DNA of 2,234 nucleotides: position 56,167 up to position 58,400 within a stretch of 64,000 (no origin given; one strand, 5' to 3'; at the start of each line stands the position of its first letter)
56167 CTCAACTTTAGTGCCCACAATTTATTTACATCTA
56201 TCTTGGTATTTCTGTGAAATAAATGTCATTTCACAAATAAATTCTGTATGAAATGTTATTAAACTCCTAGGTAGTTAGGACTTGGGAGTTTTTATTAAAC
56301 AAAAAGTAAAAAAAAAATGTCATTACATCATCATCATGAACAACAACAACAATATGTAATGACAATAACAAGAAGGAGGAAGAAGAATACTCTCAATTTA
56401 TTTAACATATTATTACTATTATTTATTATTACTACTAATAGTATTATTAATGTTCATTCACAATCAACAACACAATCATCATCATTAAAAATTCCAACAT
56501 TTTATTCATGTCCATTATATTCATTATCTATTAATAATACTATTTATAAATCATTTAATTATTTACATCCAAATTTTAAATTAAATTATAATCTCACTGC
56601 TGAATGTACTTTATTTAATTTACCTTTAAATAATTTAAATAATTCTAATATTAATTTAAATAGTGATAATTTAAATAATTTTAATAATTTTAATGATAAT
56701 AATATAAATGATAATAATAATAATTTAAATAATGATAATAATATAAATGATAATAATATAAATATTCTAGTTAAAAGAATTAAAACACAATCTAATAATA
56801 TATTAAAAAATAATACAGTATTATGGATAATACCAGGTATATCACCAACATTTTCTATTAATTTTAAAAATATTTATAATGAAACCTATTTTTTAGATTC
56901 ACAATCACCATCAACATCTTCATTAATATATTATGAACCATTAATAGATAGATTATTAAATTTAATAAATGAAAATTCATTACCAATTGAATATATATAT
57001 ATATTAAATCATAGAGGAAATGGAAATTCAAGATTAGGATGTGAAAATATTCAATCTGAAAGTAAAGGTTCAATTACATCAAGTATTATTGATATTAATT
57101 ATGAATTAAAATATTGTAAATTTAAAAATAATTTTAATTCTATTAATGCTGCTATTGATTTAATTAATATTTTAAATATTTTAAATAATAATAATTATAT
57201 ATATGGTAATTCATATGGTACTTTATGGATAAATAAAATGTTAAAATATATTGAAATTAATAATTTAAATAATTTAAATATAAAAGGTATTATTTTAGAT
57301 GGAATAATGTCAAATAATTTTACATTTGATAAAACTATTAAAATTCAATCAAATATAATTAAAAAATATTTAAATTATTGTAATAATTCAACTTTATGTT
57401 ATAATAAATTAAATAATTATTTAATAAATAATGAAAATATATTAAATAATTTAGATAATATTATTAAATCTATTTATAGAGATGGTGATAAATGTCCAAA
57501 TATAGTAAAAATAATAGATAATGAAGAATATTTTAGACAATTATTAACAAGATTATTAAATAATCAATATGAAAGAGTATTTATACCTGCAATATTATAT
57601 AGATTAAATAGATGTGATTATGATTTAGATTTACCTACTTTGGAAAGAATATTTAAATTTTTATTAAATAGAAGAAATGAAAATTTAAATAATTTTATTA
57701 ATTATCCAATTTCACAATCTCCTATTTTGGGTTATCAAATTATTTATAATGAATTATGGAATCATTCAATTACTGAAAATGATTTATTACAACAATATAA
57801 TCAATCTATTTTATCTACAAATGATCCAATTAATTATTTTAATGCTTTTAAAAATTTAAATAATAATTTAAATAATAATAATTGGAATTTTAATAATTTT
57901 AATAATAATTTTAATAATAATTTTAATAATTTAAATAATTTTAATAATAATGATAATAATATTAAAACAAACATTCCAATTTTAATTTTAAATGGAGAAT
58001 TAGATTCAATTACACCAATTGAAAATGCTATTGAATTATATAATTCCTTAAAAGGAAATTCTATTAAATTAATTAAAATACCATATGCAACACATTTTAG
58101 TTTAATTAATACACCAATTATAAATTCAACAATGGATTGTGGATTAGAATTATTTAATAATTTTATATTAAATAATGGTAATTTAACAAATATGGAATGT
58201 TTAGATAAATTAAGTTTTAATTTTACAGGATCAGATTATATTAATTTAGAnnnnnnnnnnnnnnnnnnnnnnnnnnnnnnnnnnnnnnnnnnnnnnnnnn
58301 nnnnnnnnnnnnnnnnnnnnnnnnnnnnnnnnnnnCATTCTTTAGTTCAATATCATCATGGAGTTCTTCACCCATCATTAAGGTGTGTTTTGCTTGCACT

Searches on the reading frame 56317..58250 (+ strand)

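Call 56: search_protein_families(library=pfam, proteins=[window:56317-58250:+], max_evalue=0.001)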
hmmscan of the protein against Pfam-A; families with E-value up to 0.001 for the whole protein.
window:56317-58250:+ (644 aa): 1 family
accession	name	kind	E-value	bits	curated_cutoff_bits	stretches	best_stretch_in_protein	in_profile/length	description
PF00561.26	Abhydrolase_1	-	1.7e-06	28.3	25.8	0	487-598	136-243/245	alpha/beta hydrolase fold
